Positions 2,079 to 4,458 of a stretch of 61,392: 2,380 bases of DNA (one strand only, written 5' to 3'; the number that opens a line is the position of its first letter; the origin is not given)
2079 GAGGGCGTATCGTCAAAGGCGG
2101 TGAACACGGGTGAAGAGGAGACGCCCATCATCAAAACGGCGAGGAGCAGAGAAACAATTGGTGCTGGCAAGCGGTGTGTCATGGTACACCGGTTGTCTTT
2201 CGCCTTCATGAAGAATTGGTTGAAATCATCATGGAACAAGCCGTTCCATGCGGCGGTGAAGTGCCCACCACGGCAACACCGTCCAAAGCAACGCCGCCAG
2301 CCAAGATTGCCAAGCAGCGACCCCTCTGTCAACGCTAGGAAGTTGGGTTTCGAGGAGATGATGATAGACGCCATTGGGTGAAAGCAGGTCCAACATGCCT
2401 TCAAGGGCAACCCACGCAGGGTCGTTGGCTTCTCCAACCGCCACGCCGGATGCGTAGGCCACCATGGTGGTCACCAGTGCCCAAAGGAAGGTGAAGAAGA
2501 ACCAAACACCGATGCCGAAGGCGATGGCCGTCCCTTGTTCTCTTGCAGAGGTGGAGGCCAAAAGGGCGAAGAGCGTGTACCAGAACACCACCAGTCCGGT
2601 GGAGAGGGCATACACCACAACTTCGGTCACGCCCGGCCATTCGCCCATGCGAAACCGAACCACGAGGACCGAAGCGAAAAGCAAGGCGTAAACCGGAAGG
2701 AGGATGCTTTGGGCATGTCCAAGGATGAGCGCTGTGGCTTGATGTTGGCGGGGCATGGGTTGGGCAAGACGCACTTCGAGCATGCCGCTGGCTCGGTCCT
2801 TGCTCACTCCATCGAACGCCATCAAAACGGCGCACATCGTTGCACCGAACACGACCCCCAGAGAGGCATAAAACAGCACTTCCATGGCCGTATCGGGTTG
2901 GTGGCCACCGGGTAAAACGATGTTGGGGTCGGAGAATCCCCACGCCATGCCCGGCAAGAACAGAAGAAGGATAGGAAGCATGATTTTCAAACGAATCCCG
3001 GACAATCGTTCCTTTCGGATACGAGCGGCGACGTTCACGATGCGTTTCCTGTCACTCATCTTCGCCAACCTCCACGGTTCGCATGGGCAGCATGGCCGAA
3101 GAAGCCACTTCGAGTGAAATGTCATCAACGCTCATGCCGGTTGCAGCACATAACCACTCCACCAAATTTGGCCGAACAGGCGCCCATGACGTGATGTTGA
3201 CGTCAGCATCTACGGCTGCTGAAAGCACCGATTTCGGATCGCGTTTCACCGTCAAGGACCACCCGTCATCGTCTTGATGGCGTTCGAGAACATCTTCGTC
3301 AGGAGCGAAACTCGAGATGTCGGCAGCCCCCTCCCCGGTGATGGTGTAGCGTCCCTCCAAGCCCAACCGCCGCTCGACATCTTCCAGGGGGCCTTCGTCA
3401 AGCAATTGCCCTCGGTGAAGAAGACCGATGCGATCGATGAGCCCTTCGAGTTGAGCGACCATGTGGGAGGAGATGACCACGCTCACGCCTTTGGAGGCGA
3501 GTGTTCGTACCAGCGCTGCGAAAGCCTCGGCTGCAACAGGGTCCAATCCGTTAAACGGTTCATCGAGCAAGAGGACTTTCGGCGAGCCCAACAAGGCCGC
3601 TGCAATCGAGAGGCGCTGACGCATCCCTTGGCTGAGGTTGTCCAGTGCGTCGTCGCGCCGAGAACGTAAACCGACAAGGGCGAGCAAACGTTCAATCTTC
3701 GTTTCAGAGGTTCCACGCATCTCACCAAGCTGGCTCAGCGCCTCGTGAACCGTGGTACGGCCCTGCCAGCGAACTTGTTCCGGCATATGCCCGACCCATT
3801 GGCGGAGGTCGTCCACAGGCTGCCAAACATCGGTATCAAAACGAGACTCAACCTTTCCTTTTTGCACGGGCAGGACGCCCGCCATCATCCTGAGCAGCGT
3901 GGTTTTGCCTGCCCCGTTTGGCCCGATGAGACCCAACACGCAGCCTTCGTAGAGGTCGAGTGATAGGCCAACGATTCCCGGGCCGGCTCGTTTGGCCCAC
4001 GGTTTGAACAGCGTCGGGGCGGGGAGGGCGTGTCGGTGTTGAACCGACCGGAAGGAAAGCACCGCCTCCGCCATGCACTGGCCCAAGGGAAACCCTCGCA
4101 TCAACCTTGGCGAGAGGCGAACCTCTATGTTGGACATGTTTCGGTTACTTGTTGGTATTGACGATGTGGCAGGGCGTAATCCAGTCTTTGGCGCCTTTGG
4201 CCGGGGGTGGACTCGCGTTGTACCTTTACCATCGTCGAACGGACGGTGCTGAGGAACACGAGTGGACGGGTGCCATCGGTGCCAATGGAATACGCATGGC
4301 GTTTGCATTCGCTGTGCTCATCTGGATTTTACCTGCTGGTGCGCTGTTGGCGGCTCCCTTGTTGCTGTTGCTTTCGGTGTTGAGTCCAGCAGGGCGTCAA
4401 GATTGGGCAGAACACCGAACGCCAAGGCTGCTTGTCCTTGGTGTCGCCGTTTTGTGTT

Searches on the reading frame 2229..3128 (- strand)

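Call 54: search_protein_families(library=pfam, proteins=[window:2229-3128:-], max_evalue=0.01)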
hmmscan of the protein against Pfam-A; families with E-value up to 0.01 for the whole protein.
window:2229-3128:- (299 aa): 2 families
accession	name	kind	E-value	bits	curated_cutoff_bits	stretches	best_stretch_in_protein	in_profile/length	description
PF12679.13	ABC2_membrane_2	-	2.9e-15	56.7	27.2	1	92-286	76-270/283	ABC-2 family transporter protein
PF12698.13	ABC2_membrane_3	-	0.001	18.7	31.6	1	86-288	163-343/347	ABC-2 family transporter protein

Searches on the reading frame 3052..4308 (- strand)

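Call 18: search_protein_families(library=pfam, proteins=[window:3052-4308:-], max_evalue=0.001)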
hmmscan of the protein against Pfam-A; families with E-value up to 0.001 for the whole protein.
window:3052-4308:- (418 aa): 3 families
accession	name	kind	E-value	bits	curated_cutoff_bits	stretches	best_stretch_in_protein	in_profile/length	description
PF00005.33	ABC_tran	-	6.5e-30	105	25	1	114-253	3-137/137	ABC transporter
PF13304.12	AAA_21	-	1.2e-15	58.9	27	1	201-282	210-298/304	AAA domain, putative AbiEii toxin, Type IV TA system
PF13401.12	AAA_22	-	8.4e-05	23.3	27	1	127-279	10-120/130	AAA domain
